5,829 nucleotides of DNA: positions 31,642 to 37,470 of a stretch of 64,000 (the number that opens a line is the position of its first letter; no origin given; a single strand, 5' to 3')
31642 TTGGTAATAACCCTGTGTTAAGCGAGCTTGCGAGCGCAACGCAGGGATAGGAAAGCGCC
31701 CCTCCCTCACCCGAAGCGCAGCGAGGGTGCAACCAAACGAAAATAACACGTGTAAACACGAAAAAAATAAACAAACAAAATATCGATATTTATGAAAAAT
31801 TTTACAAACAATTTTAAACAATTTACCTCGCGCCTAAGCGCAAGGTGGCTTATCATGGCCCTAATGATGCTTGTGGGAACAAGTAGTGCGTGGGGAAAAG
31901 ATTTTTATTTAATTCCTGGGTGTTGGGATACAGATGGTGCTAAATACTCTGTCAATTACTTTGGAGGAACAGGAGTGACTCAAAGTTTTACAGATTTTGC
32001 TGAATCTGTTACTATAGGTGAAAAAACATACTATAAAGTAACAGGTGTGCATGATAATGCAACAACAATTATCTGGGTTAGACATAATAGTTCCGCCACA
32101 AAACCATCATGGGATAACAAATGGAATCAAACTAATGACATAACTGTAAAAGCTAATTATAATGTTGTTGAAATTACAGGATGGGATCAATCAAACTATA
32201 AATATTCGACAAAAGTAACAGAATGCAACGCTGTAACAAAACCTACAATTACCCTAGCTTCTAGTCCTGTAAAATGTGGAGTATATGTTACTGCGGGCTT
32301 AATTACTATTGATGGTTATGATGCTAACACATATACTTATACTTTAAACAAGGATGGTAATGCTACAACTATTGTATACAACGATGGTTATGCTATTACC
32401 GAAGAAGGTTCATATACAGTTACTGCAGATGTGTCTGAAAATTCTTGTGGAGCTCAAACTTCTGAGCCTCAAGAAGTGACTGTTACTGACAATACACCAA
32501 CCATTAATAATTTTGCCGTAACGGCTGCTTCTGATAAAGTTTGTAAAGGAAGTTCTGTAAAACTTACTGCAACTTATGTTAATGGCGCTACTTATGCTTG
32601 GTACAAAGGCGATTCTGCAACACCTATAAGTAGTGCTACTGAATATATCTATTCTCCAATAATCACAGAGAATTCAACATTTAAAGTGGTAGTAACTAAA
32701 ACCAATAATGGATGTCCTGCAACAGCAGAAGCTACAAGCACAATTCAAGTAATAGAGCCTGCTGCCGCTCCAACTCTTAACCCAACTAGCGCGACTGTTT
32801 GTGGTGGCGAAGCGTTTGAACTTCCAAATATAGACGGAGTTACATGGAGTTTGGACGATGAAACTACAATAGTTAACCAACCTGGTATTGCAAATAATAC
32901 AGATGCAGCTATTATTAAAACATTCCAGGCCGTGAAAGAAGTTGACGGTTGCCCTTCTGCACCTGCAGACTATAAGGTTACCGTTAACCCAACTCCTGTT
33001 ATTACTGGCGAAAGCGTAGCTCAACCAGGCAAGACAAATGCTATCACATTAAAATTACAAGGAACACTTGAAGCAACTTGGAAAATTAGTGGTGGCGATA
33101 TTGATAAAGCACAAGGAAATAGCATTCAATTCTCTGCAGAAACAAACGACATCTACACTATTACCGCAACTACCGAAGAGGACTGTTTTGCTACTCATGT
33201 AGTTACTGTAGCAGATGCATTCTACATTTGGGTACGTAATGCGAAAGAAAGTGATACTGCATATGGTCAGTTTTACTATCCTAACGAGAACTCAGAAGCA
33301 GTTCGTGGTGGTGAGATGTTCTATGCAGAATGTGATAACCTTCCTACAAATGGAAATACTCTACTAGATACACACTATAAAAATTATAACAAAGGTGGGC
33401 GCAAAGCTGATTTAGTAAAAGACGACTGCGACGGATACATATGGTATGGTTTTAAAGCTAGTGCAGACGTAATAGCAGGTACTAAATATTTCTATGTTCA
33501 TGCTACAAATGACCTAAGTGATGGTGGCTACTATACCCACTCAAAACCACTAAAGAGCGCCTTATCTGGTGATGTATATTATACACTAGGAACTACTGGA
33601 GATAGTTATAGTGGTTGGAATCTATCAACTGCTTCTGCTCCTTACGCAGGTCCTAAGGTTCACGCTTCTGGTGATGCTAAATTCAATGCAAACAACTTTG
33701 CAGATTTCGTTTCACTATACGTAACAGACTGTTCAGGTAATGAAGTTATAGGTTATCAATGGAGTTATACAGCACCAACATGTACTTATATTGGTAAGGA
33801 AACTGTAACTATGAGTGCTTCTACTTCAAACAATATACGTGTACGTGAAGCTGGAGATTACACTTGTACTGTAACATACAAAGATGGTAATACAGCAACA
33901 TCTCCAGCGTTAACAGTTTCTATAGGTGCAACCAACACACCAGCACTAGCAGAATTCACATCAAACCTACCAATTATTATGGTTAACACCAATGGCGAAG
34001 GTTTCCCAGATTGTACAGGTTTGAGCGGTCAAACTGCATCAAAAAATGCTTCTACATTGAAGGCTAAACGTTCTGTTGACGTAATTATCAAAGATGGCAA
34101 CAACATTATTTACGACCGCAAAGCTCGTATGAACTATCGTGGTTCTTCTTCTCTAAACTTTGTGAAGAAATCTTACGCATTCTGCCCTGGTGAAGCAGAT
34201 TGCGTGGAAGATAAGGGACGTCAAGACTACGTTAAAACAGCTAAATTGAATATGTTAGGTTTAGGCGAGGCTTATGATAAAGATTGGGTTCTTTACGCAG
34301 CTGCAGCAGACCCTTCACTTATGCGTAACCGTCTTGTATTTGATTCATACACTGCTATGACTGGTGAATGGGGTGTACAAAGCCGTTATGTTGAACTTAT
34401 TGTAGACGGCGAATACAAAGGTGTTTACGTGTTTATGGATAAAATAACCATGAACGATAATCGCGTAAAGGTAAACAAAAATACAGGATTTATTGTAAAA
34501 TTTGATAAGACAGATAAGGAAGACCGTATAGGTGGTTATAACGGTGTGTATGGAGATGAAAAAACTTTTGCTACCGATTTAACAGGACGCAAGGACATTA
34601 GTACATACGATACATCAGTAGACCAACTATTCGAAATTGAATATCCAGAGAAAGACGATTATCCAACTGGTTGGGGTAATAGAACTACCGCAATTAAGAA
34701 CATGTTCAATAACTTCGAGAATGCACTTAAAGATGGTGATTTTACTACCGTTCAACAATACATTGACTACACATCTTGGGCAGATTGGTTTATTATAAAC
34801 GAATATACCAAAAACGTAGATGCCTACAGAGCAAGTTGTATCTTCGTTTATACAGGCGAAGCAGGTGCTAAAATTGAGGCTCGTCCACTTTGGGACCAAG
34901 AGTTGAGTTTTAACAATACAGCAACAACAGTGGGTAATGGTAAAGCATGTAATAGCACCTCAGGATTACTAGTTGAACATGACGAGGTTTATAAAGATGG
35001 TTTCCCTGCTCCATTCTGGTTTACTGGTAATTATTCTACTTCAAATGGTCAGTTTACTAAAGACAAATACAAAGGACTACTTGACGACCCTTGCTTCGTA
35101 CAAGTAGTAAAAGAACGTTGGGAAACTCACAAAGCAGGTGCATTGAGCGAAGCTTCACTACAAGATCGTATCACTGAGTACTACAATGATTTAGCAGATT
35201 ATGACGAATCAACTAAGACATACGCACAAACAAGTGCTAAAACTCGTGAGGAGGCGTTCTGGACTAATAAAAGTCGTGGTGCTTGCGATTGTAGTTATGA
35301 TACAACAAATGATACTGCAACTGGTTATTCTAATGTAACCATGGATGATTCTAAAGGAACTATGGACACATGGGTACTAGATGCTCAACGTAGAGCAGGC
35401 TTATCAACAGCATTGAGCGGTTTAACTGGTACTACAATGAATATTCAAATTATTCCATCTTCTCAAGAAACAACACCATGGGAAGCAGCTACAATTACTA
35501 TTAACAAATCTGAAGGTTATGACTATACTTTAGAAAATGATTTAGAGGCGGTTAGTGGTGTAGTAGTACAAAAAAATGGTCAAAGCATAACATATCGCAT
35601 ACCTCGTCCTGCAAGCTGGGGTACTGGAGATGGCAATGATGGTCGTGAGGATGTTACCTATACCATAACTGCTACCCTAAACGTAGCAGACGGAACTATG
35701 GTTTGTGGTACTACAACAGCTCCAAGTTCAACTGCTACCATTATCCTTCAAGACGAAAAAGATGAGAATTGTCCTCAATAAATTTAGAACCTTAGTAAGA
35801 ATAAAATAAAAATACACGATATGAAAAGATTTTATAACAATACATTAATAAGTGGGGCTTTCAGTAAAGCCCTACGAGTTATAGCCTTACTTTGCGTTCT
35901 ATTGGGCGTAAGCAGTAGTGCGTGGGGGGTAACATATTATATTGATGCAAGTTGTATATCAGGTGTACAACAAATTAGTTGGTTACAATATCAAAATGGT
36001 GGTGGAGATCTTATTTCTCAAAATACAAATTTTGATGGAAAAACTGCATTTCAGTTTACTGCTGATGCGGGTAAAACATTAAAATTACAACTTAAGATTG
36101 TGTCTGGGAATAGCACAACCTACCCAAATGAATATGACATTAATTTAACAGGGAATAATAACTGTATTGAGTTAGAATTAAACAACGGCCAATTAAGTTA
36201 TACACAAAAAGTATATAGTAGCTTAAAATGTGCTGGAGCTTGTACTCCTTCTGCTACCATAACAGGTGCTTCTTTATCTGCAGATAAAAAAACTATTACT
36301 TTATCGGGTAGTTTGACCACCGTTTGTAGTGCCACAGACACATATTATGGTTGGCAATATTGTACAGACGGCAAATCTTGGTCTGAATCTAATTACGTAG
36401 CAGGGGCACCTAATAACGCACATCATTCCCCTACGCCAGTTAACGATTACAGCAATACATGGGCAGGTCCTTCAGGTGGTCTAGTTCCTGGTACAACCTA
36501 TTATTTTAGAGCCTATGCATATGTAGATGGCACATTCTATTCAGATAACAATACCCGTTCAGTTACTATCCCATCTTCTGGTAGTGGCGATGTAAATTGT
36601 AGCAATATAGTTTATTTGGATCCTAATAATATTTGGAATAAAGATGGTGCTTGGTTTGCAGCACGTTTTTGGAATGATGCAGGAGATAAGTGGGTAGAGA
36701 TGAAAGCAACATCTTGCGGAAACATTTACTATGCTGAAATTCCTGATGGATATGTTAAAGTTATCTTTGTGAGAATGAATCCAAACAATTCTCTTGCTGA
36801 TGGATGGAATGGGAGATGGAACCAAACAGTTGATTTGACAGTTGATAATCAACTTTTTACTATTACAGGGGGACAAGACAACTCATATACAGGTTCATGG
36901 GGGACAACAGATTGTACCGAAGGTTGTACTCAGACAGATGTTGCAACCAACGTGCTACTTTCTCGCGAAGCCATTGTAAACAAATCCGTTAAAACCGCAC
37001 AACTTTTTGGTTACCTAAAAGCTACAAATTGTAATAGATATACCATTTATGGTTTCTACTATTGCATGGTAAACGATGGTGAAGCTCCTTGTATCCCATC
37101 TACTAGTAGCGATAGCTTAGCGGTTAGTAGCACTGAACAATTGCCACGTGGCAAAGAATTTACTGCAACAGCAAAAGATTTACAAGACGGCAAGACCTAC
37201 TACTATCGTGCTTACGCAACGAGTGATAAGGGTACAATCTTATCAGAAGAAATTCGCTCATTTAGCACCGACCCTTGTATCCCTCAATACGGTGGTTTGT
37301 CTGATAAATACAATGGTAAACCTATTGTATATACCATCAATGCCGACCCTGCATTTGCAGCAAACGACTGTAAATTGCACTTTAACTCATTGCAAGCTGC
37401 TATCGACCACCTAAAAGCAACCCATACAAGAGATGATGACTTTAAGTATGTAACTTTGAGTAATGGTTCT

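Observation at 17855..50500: Triplicated three-component module: CotH-kinase-like giant, beta-helix T9SS giant, and small Cys-rich membrane-anchored protein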

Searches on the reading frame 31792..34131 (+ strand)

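Call 75: search_protein_families(library=pfam, proteins=[window:31792-34131:+], max_evalue=1)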
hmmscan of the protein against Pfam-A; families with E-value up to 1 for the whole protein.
window:31792-34131:+ (780 aa): 1 family
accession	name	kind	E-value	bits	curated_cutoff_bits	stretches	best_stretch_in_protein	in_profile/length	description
PF13895.12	Ig_2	-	0.0032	18.1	27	2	650-706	26-75/79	Immunoglobulin domain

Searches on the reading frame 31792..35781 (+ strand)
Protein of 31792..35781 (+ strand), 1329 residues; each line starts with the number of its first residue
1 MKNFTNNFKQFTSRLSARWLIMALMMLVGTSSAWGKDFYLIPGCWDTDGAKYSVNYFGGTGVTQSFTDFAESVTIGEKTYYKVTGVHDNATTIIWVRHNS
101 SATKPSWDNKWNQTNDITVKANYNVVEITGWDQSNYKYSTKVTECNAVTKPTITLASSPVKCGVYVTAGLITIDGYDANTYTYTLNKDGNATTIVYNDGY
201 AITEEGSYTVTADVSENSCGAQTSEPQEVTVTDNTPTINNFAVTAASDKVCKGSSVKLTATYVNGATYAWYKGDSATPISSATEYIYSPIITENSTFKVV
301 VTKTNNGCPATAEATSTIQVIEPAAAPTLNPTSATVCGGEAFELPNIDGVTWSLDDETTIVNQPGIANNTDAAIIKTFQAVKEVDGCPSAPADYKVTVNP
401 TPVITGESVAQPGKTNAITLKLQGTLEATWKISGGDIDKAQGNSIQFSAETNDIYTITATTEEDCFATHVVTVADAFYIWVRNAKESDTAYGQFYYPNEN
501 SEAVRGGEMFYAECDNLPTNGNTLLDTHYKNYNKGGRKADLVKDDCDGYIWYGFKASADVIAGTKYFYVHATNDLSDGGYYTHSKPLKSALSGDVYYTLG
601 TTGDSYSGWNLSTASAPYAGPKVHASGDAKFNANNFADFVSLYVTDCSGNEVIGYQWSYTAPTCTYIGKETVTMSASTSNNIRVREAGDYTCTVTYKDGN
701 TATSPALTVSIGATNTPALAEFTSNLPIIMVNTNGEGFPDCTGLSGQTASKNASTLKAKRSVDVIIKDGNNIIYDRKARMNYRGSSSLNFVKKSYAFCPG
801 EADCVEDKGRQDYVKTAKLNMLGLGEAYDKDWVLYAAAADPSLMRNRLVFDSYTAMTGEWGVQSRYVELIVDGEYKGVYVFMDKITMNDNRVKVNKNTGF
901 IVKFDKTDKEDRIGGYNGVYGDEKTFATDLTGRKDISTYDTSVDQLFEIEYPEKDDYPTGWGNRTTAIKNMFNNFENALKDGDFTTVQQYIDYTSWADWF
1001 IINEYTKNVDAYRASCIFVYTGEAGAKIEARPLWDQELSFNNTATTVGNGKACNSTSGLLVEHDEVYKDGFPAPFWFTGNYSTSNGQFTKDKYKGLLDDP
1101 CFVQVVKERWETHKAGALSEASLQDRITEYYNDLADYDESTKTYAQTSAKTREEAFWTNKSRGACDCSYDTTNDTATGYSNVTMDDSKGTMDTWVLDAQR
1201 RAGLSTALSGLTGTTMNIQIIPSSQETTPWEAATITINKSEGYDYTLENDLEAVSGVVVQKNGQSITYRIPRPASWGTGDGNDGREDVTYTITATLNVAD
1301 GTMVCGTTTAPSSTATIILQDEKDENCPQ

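Call 3: search_protein_families(library=pfam, proteins=[window:31792-35781:+], max_evalue=0.01)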
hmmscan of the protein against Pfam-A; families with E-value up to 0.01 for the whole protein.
window:31792-35781:+ (1329 aa): 1 family
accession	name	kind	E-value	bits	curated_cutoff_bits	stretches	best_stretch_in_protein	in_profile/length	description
PF08757.17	CotH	-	8.2e-36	124.6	23.8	1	781-1149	2-299/322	CotH kinase protein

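Call 5: search_protein_families(library=ncbifam, proteins=[window:31792-35781:+], max_evalue=0.1)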
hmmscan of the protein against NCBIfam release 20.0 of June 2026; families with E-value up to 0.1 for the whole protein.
window:31792-35781:+ (1329 aa): 0 families

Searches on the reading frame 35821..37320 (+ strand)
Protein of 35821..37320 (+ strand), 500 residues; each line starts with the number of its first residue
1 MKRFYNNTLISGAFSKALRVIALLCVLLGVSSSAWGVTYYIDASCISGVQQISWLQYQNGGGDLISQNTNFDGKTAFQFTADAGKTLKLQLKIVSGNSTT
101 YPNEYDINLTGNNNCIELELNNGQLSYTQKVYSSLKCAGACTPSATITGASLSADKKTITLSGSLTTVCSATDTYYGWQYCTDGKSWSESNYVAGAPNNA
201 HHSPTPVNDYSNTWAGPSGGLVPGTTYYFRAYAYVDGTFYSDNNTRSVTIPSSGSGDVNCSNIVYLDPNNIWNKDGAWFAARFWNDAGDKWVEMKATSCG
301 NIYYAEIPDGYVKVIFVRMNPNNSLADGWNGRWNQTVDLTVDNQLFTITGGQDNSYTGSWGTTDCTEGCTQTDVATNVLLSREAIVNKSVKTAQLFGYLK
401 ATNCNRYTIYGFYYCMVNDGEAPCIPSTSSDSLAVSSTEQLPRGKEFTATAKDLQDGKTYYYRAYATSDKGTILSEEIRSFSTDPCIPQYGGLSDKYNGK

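Call 75: search_protein_families(library=pfam, proteins=[window:35821-37320:+], max_evalue=1)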
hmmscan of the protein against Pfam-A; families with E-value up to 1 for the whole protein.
window:35821-37320:+ (500 aa): 3 families
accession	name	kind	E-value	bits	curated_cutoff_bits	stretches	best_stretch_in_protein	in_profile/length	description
PF00041.27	fn3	-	0.0056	17.3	25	0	440-472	42-74/84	Fibronectin type III domain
PF16656.11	Pur_ac_phosph_N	-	0.097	13.7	30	1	437-483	51-93/93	Purple acid Phosphatase, N-terminal domain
PF16655.11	PhoD_N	-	0.2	12.7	30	0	449-468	61-80/90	PhoD-like phosphatase, N-terminal domain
